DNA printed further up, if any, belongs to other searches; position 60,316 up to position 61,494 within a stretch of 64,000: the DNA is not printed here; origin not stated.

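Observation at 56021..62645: Candidate undescribed small-molecule (enone/quinone/aromatic?) processing island with no cis regulator, next to an IS110 element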

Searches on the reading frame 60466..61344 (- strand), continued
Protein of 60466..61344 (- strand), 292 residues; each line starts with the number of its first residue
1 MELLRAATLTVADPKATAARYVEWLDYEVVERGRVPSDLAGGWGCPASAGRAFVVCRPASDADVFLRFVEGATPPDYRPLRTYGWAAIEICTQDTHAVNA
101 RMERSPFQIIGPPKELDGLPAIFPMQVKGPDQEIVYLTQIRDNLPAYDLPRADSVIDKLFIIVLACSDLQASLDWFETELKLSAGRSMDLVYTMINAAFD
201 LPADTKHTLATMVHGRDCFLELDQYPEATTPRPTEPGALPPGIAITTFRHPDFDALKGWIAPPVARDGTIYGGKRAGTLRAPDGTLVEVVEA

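Call 45: search_protein_families(library=ncbifam, max_evalue=0.00001, proteins=[L010:6595-7830:+, L035:1317-2225:+, L068:4918-5754:-, L005:2255-3097:-, L003:2383-2904:-, L059:619-1815:-, L033:4490-5704:+, L037:3013-4416:-, L015:10965-11903:-, L035:8387-9970:+])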
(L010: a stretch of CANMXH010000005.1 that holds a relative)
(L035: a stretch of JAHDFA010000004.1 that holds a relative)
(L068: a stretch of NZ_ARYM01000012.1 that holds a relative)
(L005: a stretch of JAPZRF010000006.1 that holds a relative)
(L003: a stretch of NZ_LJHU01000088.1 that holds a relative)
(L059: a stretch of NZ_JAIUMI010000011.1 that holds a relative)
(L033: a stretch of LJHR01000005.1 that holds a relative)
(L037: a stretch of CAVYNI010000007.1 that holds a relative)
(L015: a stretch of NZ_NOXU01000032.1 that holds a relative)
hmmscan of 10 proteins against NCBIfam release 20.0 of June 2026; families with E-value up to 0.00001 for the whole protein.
L010:6595-7830:+ (411 aa): 15 families
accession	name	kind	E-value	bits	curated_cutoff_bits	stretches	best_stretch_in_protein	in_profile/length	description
NF043040.1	corrin_prot_MT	hypoth_equivalog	3.6e-15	56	180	1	177-320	12-146/216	corrinoid protein-associated methyltransferase CpaM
TIGR01934.1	MenG_MenH_UbiE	subfamily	5.2e-11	42.3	158.35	1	211-326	35-146/223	ubiquinone/menaquinone biosynthesis methyltransferase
NF001240.0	PRK00216.1-1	equivalog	8.3e-10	38.1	378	1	217-324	65-171/251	bifunctional demethylmenaquinone methyltransferase/2-methoxy-6-polyprenyl-1,4-benzoquinol methylase UbiE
NF001243.0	PRK00216.1-4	equivalog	1.6e-09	37.4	235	1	219-338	51-166/237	demethylmenaquinone methyltransferase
NF052510.1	methyltran_MpqE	exception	2.9e-09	36.6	335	1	216-323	47-153/234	methyl-plastoquinone biosynthesis methyltransferase MpqE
TIGR02072.1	BioC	equivalog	3.1e-09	37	184.95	1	201-321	21-132/244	malonyl-ACP O-methyltransferase BioC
TIGR02752.1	MenG_heptapren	equivalog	1.7e-08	34.3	419.85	1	219-338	49-164/231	demethylmenaquinone methyltransferase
NF001244.0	PRK00216.1-5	equivalog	1.9e-08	33.9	216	1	203-323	40-155/236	bifunctional demethylmenaquinone methyltransferase/2-methoxy-6-polyprenyl-1,4-benzoquinol methylase UbiE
NF041537.1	ArsM_AhpD_UU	exception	3.6e-08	32.6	510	1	218-327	79-186/345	arsenite methyltransferase/AhpD domain selenoprotein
NF047649.1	MTase_UXPK_star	exception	4.5e-08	32.5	460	1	218-372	80-227/283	methyltransferase/UXPK-star double selenoprotein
NF041536.1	ArsM_DUF2284_UU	exception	1.8e-07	29.9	575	1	217-324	78-183/459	arsenite methyltransferase/DUF2284 domain selenoprotein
NF001241.0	PRK00216.1-2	equivalog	4.1e-07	29.9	327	1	217-323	53-149/231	demethylmenaquinone methyltransferase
NF001242.0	PRK00216.1-3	equivalog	2.5e-06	27.1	351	1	217-324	72-178/258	bifunctional demethylmenaquinone methyltransferase/2-methoxy-6-polyprenyl-1,4-benzoquinol methylase UbiE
NF045649.1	2X_seleno_MduS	exception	4.9e-06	25.7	380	1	208-321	31-147/338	methyltransferase domain-containing selenoprotein MduS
TIGR03534.1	RF_mod_PrmC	equivalog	5.1e-06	26.1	199.1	0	202-286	75-158/253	peptide chain release factor N(5)-glutamine methyltransferase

L035:1317-2225:+ (302 aa): 2 families
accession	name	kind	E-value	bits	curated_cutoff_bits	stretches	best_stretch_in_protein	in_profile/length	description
TIGR03212.1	uraD_N-term-dom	equivalog_domain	5.1e-21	75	424.6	1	30-299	13-292/297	allantoinase PuuE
TIGR03006.1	pepcterm_polyde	equivalog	5.8e-07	28.9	276.2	1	86-162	35-112/272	XrtA system polysaccharide deacetylase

L068:4918-5754:- (278 aa): 218 families (the best 25 are shown)
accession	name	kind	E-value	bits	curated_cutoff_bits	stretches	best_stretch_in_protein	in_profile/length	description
TIGR03971.1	SDR_subfam_1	subfamily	6.5e-67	225.7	300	1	4-275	1-268/271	mycofactocin-coupled SDR family oxidoreductase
NF005559.1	PRK07231.1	subfamily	6.4e-58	196.2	215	1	4-274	2-246/249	glucose 1-dehydrogenase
NF004198.0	PRK05653.1-3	equivalog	4.5e-57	193.3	296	1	3-275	4-246/248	3-oxoacyl-ACP reductase FabG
NF009466.0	PRK12826.1-2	subfamily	1.5e-54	185.1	222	1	7-276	4-245/248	3-oxoacyl-ACP reductase FabG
TIGR02415.1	23BDH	subfamily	2.8e-54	184.2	304.35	1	7-274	1-250/254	acetoin reductase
NF009093.0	PRK12429.1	subfamily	3.2e-53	180.6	258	1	4-274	3-255/259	3-hydroxybutyrate dehydrogenase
NF009467.0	PRK12826.1-3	subfamily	3.1e-52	177.4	269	1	2-274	4-269/274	SDR family mycofactocin-dependent oxidoreductase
TIGR01830.1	3oxo_ACP_reduc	equivalog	1.1e-51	175.8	297.75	1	9-274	1-237/239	3-oxoacyl-[acyl-carrier-protein] reductase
NF004818.0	PRK06172.1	equivalog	5.9e-50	170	336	1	3-274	4-249/253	SDR family oxidoreductase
NF009384.0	PRK12743.1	equivalog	1.7e-49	168.4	264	1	6-274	6-246/258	SDR family oxidoreductase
NF004202.0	PRK05653.2-2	equivalog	2.3e-49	168.3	333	1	2-275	3-247/259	3-oxoacyl-ACP reductase FabG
TIGR01963.1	PHB_DH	subfamily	4.1e-49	167.1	307.05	1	7-274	2-251/255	3-hydroxybutyrate dehydrogenase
NF005472.0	PRK07067.1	equivalog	7.4e-49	166.6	338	1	4-275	4-254/257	L-iditol 2-dehydrogenase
NF040490.1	SDR_subfam_3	subfamily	1.2e-48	166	385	1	4-274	2-262/268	mycofactocin-coupled SDR family oxidoreductase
NF005469.0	PRK07063.1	equivalog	1.8e-47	162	306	1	2-275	3-254/260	SDR family oxidoreductase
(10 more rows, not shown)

L005:2255-3097:- (280 aa): 3 families
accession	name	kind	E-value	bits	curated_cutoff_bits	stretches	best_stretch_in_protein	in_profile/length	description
NF038242.1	RipC_Ccl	equivalog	2.7e-60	204.2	375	1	22-276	2-267/268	itaconate degradation C-C-lyase RipC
TIGR01588.1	citE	equivalog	1.6e-40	139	443.4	1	22-275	4-281/288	citrate (pro-3S)-lyase subunit beta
NF041626.1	malyCoAlyase_Halo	equivalog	3.6e-08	32.7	500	0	126-277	144-313/340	L-malyl-CoA/beta-methylmalyl-CoA lyase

L003:2383-2904:- (173 aa): 5 families
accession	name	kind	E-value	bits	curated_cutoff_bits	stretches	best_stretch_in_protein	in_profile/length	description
NF038241.1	RipB_Ich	equivalog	7.9e-69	231.1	340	1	2-169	5-172/175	(R)-specific enoyl-CoA hydratase RipB/Ich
NF041625.1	methfumCoahyd_Halo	equivalog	2.9e-28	99.1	560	1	17-168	22-175/358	2-methylfumaryl-CoA hydratase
TIGR02278.1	PaaN-DH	equivalog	2.4e-11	42.6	562.8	1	16-153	520-656/664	phenylacetic acid degradation bifunctional protein PaaZ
NF006045.0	PRK08190.1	subfamily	1.3e-09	37.4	282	1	19-162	9-144/467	bifunctional enoyl-CoA hydratase/phosphate acetyltransferase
NF040624.1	HadA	equivalog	3.7e-07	30.5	180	1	48-154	23-132/144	(3R)-hydroxyacyl-ACP dehydratase subunit HadA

L059:619-1815:- (398 aa): 22 families
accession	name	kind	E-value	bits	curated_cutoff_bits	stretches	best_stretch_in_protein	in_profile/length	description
NF042972.1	AcrlCoAredClosAcrC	equivalog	6.6e-94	314.7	640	1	13-394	8-378/378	acryloyl-CoA reductase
NF045552.1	GlutCoADH_Des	equivalog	4.4e-74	250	470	1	12-390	6-377/387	glutaryl-CoA dehydrogenase Acd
NF043006.1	CyhCrbnylCoADH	equivalog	5.1e-70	236.4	650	1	12-395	6-378/380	cyclohexane-1-carbonyl-CoA dehydrogenase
NF058590.1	AcCoDHFadEBacil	equivalog_domain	6.2e-65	219.8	600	1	13-395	23-413/586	acyl-CoA dehydrogenase FadE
NF042439.1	SulpropCoADesulf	equivalog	5.7e-61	206.3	600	1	25-394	8-372/379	3-sulfinopropanoyl-CoA desulfinase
NF008997.0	PRK12341.1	equivalog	1.2e-60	205.6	537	1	14-394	8-378/382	acyl-CoA dehydrogenase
NF045652.1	ProlPCPDhRedW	equivalog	7.4e-53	179.7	650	1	12-392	2-373/376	L-prolyl-[peptidyl-carrier protein] dehydrogenase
TIGR03207.1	cyc_hxne_CoA_dh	equivalog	2.3e-51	174.7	575.35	1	15-391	6-370/372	cyclohexanecarboxyl-CoA dehydrogenase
NF053553.1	prodigi_MBC_PigA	equivalog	9.1e-45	153.4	500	1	13-392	8-379/381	prodigiosin MBC biosynthesis dehydrogenase PigA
NF002885.1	PRK03354.1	equivalog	1.7e-43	149.1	540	1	34-394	30-375/378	crotonobetainyl-CoA dehydrogenase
NF007000.1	PRK09463.1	subfamily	7.7e-37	127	600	2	11-144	44-178/726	acyl-CoA dehydrogenase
NF052270.1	Staph_DH_FadE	equivalog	1.7e-34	119.2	600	1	9-393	21-394/400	acyl-CoA dehydrogenase FadE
NF009586.0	PRK13026.1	subfamily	1.3e-31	109.7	608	2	12-145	80-214/777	acyl-CoA dehydrogenase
NF049984.1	Rv1679_FadE16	equivalog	6.3e-26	91.5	600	1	32-371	15-344/371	Rv1679 family acyl-CoA dehydrogenase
TIGR04022.1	sulfur_SfnB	equivalog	2.4e-23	82.6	430.9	1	14-371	7-359/391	SfnB family sulfur acquisition oxidoreductase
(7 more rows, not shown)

L033:4490-5704:+ (404 aa): 7 families
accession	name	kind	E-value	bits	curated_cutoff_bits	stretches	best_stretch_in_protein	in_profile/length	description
NF041294.1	Scnl_mescCoAtase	equivalog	1.9e-65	221.5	700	1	34-402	4-374/381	succinyl-CoA:mesaconate CoA-transferase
NF052585.1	SucGlutTfsCaiB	equivalog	3.1e-63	213.7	750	1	31-402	5-379/394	succinate--glutarate CoA-transferase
NF008511.0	PRK11430.1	equivalog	4e-60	203.9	522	1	33-364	9-337/381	CoA:oxalate CoA-transferase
NF003809.0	PRK05398.1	subfamily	4.6e-50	170.4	442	2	30-236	1-205/416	formyl-CoA transferase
TIGR03253.1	oxalate_frc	equivalog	5.3e-45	153.9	504.2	2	32-236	2-204/416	formyl-CoA transferase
NF002914.1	PRK03525.1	equivalog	2.4e-31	109.1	413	1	29-335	5-305/400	L-carnitine CoA-transferase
TIGR04253.1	mesacon_CoA_iso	equivalog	4.8e-21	75.2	725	1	34-402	3-374/403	2-methylfumaryl-CoA isomerase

L037:3013-4416:- (467 aa): 19 families
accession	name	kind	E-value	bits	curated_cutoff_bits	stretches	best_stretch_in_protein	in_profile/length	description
NF009116.0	PRK12466.1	subfamily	1.6e-203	676.5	531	1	2-466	4-469/472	3-isopropylmalate dehydratase large subunit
NF004016.0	PRK05478.1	subfamily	1.4e-174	581.1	510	1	2-465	3-466/468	3-isopropylmalate dehydratase large subunit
TIGR00170.1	leuC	equivalog_domain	1.3e-163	544.9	560.25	1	1-464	1-465/466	3-isopropylmalate dehydratase large subunit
NF001614.1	PRK00402.1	subfamily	2.1e-99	333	385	2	4-301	2-283/415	aconitase/3-isopropylmalate dehydratase large subunit family protein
TIGR01343.1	hacA_fam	subfamily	1.7e-88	297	385.7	2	4-300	1-279/412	homoaconitate hydratase family protein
TIGR02086.1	IPMI_arch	subfamily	1.9e-80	270.6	410.15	2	4-300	2-277/411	3-isopropylmalate dehydratase/homoaconitate hydratase family large subunit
NF005558.0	PRK07229.1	equivalog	1.1e-69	235.7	612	1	1-466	1-416/647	aconitate hydratase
TIGR02083.1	LEU2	equivalog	1.3e-66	225.3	610.65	2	4-301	2-283/419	3-isopropylmalate dehydratase large subunit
NF040615.1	HacA_Meth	equivalog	8.6e-65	219.1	550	2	4-246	2-235/419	homoaconitase large subunit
TIGR01342.1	acon_putative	hypoth_equivalog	6.4e-53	179.9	719.15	2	24-300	24-278/655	putative aconitate hydratase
TIGR01340.1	aconitase_mito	equivalog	1.4e-37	129.5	825.35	1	27-460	57-473/745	aconitate hydratase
NF006757.0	PRK09277.1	subfamily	3.2e-36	124.4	686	1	123-459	206-558/888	aconitate hydratase AcnA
TIGR00139.1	h_aconitase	equivalog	3.8e-35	121.4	529.9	2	27-242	33-239/709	homoaconitase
NF009520.0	PRK12881.1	subfamily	7.9e-35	119.8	905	1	123-459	206-559/893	aconitate hydratase AcnA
TIGR01341.1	aconitase_1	equivalog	9.1e-31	106.4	945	1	123-459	190-549/876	aconitate hydratase AcnA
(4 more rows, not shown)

L015:10965-11903:- (312 aa): 25 families
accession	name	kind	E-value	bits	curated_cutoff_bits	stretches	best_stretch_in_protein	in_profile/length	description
NF004283.0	PRK05692.1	subfamily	1.3e-83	280.6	246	1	4-288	5-284/300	hydroxymethylglutaryl-CoA lyase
NF006049.0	PRK08195.1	subfamily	3.7e-23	82.1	229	1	159-290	147-272/344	4-hyroxy-2-oxovalerate/4-hydroxy-2-oxopentanoic acid aldolase,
TIGR03217.1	4OH_2_O_val_ald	equivalog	7.4e-22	78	286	1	159-285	142-262/334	4-hydroxy-2-oxovalerate aldolase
TIGR02146.1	LysS_fung_arch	equivalog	1.7e-21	76.9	413.55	1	32-283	25-252/344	homocitrate synthase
TIGR02660.1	nifV_homocitr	equivalog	1.6e-19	70.4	462.9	1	12-287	8-262/365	homocitrate synthase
NF002086.0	PRK00915.1-3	equivalog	5.8e-17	61.3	532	1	8-263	9-250/516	2-isopropylmalate synthase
NF002085.0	PRK00915.1-2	subfamily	5.9e-17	61.6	517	1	14-285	22-272/504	2-isopropylmalate synthase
TIGR00973.1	leuA_bact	equivalog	2.2e-16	59.5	598.7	1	11-284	7-270/494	2-isopropylmalate synthase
NF002084.0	PRK00915.1-1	equivalog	1.8e-15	56.5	748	1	14-261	13-246/523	2-isopropylmalate synthase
TIGR02090.1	LEU1_arch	subfamily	3.5e-15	56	484.75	1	13-285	8-259/363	isopropylmalate/citramalate/homocitrate synthases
NF002087.0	PRK00915.1-4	equivalog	1e-14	54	729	1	14-281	15-272/516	2-isopropylmalate synthase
NF008984.0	PRK12330.1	equivalog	7.8e-14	51.3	827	1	156-290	152-280/500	methylmalonyl-CoA carboxytransferase subunit 5S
NF006761.0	PRK09282.1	domain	5.5e-13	48.2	402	1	156-286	150-272/591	pyruvate carboxylase subunit B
NF041069.1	IPMS_Sufob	equivalog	4.2e-12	46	600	1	159-282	141-258/371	isopropylmalate synthase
NF002088.0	PRK00915.1-5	equivalog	2.6e-10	39.4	697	1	162-263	150-247/514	2-isopropylmalate synthase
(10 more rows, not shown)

L035:8387-9970:+ (527 aa): 7 families
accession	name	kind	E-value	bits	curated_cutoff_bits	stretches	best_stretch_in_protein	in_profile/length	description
TIGR00387.1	glcD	equivalog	3.3e-28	98.6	567.9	1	46-242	1-189/413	glycolate oxidase subunit GlcD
NF049975.1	2HglutDHaseYdiJ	equivalog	1.4e-18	66.1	1350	1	18-184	27-193/1018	D-2-hydroxyglutarate dehydrogenase YdiJ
NF053785.1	DcplphribOxDprE1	equivalog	1.5e-13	50.8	500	1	42-191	14-158/449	decaprenylphosphoryl-beta-D-ribose oxidase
NF008439.0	PRK11282.1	equivalog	3.7e-12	45.7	284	1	51-242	7-189/358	glycolate oxidase subunit GlcE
NF008408.0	PRK11230.1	equivalog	7.5e-12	44.5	897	1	20-239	33-243/499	glycolate oxidase subunit GlcD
TIGR01678.1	FAD_lactone_ox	subfamily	1.4e-09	37.4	396.8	1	37-183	7-149/438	sugar 1,4-lactone oxidase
TIGR01679.1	bact_FAD_ox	subfamily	5.8e-07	28.8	292.25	1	46-188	15-148/419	FAD-linked oxidoreductase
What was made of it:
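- Closest known: Itaconate / branched C5-dicarboxylate degradation cluster. Same: Homologues of RipC/Ccl (204 bits), RipB/Ich (231 bits), an acyl-CoA dehydrogenase and a family III CoA-transferase are in the same regulon in relatives (call 45).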

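Call 48: search_protein_families(library=ncbifam, max_evalue=0.00001, proteins=[L066:6961-8439:-, L040:3347-4033:-, L038:12293-13360:-, L013:19348-20778:+, L038:18343-19233:-, L035:11871-12605:+, L029:20260-20763:+, L058:9067-9888:-, L068:3367-3987:-, L013:16190-17005:+])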
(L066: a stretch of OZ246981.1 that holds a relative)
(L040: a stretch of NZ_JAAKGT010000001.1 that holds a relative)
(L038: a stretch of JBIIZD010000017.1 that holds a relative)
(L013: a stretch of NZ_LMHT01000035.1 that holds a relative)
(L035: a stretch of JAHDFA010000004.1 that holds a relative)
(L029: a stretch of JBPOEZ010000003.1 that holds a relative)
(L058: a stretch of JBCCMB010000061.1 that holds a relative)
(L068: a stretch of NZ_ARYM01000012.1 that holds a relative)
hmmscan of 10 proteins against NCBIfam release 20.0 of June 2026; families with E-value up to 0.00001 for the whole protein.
L066:6961-8439:- (492 aa): 23 families
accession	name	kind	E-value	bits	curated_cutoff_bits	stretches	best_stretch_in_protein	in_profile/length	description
TIGR03467.1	HpnE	equivalog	9.8e-16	58.1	283.05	1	45-117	1-72/430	hydroxysqualene dehydroxylase HpnE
NF005560.0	PRK07233.1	equivalog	5e-11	42.1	252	1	44-84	2-42/435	hypothetical protein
TIGR02734.1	crtI_fam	subfamily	4.7e-10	38.8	238.1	1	45-97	1-50/504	phytoene desaturase family protein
NF053546.1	violacein_VioA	equivalog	6.7e-10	38.8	600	0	45-98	2-57/411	flavin-dependent violacein biosynthesis tryptophan-2 monooxygenase VioA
TIGR00562.1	proto_IX_ox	equivalog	2.7e-09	36.1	97.85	1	42-86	2-48/470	protoporphyrinogen oxidase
NF045663.1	diclust_near_Sec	equivalog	9.4e-09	33.9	530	1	41-88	105-152/759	pyridine nucleotide-disulfide oxidoreductase/dicluster-binding protein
NF008841.0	PRK11883.1-1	equivalog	1.8e-08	33.8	517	1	43-98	4-59/453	protoporphyrinogen oxidase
NF045637.1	carotdesatCrtDProt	equivalog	2.8e-08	32.7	580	1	45-86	1-42/485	1-hydroxycarotenoid 3,4-desaturase CrtD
TIGR01316.1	gltA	equivalog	8.9e-08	31.3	471.75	1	36-81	127-172/449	NADPH-dependent glutamate synthase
NF009410.0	PRK12771.1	subfamily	2.5e-07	29.6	516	1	39-80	136-176/566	NAD(P)-binding protein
NF008845.0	PRK11883.1-5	equivalog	2.8e-07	29.2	560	0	42-86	4-54/468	protoporphyrinogen oxidase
TIGR01317.1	GOGAT_sm_gam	subfamily_domain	3.9e-07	29.3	447.7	1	43-81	144-182/485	glutamate synthase small subunit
NF005548.0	PRK07208.1-4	equivalog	5e-07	28.7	389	0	42-97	3-55/488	hypothetical protein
TIGR02732.1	zeta_caro_desat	equivalog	8.7e-07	28.2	622.15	0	44-107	1-62/474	9,9'-di-cis-zeta-carotene desaturase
NF005547.0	PRK07208.1-3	equivalog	1.2e-06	27.6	380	1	44-92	6-50/465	hypothetical protein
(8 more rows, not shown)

L040:3347-4033:- (228 aa): 3 families
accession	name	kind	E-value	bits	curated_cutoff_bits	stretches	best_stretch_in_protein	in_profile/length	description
NF008517.0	PRK11440.1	equivalog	2.1e-11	44.1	195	1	37-221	8-183/188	hydrolase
NF050097.1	BiurAmidohydBiuH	equivalog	3.6e-09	36.4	370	1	134-211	126-203/221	biuret amidohydrolase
TIGR03614.1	RutB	equivalog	1.1e-07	31.7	377.95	1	35-221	13-214/226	pyrimidine utilization protein B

L038:12293-13360:- (355 aa): 8 families
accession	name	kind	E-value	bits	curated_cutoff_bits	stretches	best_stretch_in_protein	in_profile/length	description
NF009803.0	PRK13287.1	equivalog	6.2e-22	77.8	406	1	41-311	34-286/333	formamidase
NF009802.0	PRK13286.1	equivalog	5.4e-17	61.8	427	1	28-306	20-282/345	aliphatic amidase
NF040852.1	nitrile_Arch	equivalog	1.1e-11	44.4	500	1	59-286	32-239/262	nitrilase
TIGR03381.1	agmatine_aguB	equivalog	1.1e-10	41.4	410.25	1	62-296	34-267/279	N-carbamoylputrescine amidase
NF043013.1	DeGluthAmidYersProt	equivalog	1.7e-09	37.2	500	1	55-270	29-239/278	deaminated glutathione amidase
NF033621.1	de_GSH_amidase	exception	5.7e-08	32.4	355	1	60-292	31-245/260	deaminated glutathione amidase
NF007757.0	PRK10438.1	equivalog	7.2e-07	28.7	249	0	225-293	178-243/256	amidohydrolase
TIGR04048.1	nitrile_sll0784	equivalog_domain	6.7e-06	25.3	502.6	0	30-204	5-178/301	Nit6803 family nitrilase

L013:19348-20778:+ (476 aa): 41 families (the best 25 are shown)
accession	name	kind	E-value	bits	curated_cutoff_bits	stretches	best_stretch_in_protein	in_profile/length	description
NF006916.0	PRK09407.1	equivalog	7.3e-114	381.2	521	1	7-459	36-490/526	succinic semialdehyde dehydrogenase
TIGR01804.1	BADH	equivalog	5.6e-84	282.3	668.6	1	5-452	13-462/467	betaine-aldehyde dehydrogenase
NF009725.0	PRK13252.1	equivalog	1.6e-80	270.9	593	1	4-460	21-478/488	betaine-aldehyde dehydrogenase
NF010000.0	PRK13473.1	subfamily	1.8e-79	267.6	615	1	4-457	16-468/475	aminobutyraldehyde dehydrogenase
NF007497.0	PRK10090.1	equivalog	5.9e-72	243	500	1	28-455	45-471/480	aldehyde dehydrogenase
TIGR03216.1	OH_muco_semi_DH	equivalog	9.7e-72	242.1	693.25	1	5-426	14-447/481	2-hydroxymuconic semialdehyde dehydrogenase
TIGR01780.1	SSADH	subfamily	1.3e-71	241.8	646.35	1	11-453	3-444/448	succinate-semialdehyde dehydrogenase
TIGR02299.1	HpaE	equivalog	2e-64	218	638.35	1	4-426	15-444/488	5-carboxymethyl-2-hydroxymuconate semialdehyde dehydrogenase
NF052305.1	DioxValDhHalo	equivalog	2.5e-64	217.9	750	1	27-426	43-445/483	2,5-dioxovalerate dehydrogenase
NF042993.1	AlphKGSA_gudD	equivalog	9e-64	216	770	1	26-421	41-441/481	alpha-ketoglutaric semialdehyde dehydrogenase GucD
NF006915.0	PRK09406.1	equivalog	9.8e-64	215.9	730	1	10-457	6-452/457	NADP-dependent succinic semialdehyde dehydrogenase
NF040648.1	lactal_redase_Meth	equivalog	2e-63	215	650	1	28-423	34-426/463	lactaldehyde dehydrogenase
NF006992.0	PRK09457.1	subfamily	5.6e-60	203.4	514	1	4-420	14-431/487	succinylglutamate-semialdehyde dehydrogenase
TIGR04284.1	aldehy_Rv0768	hypoth_equivalog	5.3e-59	200.5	775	1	4-459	14-476/480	aldehyde dehydrogenase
NF045736.1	PaDhStyDRhodo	equivalog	1.2e-58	198.8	800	1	3-441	16-458/479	phenylacetaldehyde dehydrogenase StyD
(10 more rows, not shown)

L038:18343-19233:- (296 aa): 8 families
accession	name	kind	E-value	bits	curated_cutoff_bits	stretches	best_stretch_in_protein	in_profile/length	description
TIGR02317.1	prpB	equivalog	1.4e-85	286.9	354.4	1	4-266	4-263/285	methylisocitrate lyase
NF008455.0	PRK11320.1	equivalog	7.6e-73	245.3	353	1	16-264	22-268/295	methylisocitrate lyase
TIGR02319.1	CPEP_Pphonmut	equivalog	1.8e-63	214.5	420.05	1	14-263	17-264/294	carboxyvinyl-carboxyphosphonate phosphorylmutase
TIGR02320.1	PEP_mutase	equivalog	1.3e-42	145.8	319.55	1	6-266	2-273/284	phosphoenolpyruvate mutase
TIGR02321.1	Pphn_pyruv_hyd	equivalog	3.3e-33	115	374.4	1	4-246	6-249/290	phosphonopyruvate hydrolase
TIGR01346.1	isocit_lyase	equivalog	3.3e-19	68.7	275.9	1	75-182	151-261/527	isocitrate lyase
NF011645.0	PRK15063.1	equivalog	3.9e-19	68.8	562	1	15-166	66-242/430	isocitrate lyase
NF005074.0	PRK06498.1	equivalog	5.1e-12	45.1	446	1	75-166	179-273/531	isocitrate lyase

L035:11871-12605:+ (244 aa): 0 families

L029:20260-20763:+ (167 aa): 0 families

L058:9067-9888:- (273 aa): 0 families

L068:3367-3987:- (206 aa): 0 families

L013:16190-17005:+ (271 aa): 20 families
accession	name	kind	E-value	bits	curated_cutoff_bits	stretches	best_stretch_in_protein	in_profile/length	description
TIGR02018.2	his_ut_repres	equivalog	2.2e-29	102.4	220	1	24-248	1-222/226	histidine utilization transcriptional repressor HutC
NF041547.1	GntR_LSA1692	equivalog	2.5e-29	102.6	275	1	23-254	2-232/233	GntR family transcriptional regulator, LSA1692 subfamily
TIGR02325.1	C_P_lyase_phnF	equivalog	4.9e-27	95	156.8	1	23-250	9-236/238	phosphonate metabolism transcriptional regulator PhnF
NF052441.1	TransRegRv0792c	equivalog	2.5e-25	89.2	400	1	26-255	20-249/260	Rv0792c family HTH-type transcriptional regulator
TIGR03337.1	phnR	equivalog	2.6e-20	73.1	296.75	1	24-252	3-230/231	phosphonate utilization transcriptional regulator PhnR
NF008491.0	PRK11402.1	subfamily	3.4e-20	72.6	269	1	16-253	5-241/243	GntR family transcriptional regulator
TIGR02404.1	trehalos_R_Bsub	equivalog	1.8e-19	70.3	211.95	1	24-154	2-133/233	trehalose operon repressor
NF007292.0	PRK09764.1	equivalog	1.3e-14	54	281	1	21-228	4-208/240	GntR family transcriptional regulator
NF052282.1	PLP_TF_PdxR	equivalog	1.3e-13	50.8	320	1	22-92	1-71/448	MocR-like pyridoxine biosynthesis transcription factor PdxR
NF047563.1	modulin_PmtR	equivalog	7e-13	48.7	200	1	14-90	4-80/125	PSM export ABC transporter transcriptional regulator PmtR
NF011575.0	PRK14999.1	equivalog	3.4e-12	46.2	424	1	17-226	7-214/241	histidine utilization repressor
NF052281.1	rhizopine_MocR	equivalog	8.4e-12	44.5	650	1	10-88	6-84/479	rhizopine catabolism transcriptional regulator MocR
NF007486.0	PRK10079.1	equivalog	1.4e-10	41.3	363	1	18-147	9-135/241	phosphonate metabolism transcriptional regulator PhnF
NF052290.2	MocR_like_YczR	exception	1.9e-10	40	487.4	1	21-88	18-85/458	MocR-like transcription factor YczR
NF052286.1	ecto_TF_EhuR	exception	4.2e-08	32.2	480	1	19-90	8-79/458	MocR-like ectoine utilization transcription factor EhuR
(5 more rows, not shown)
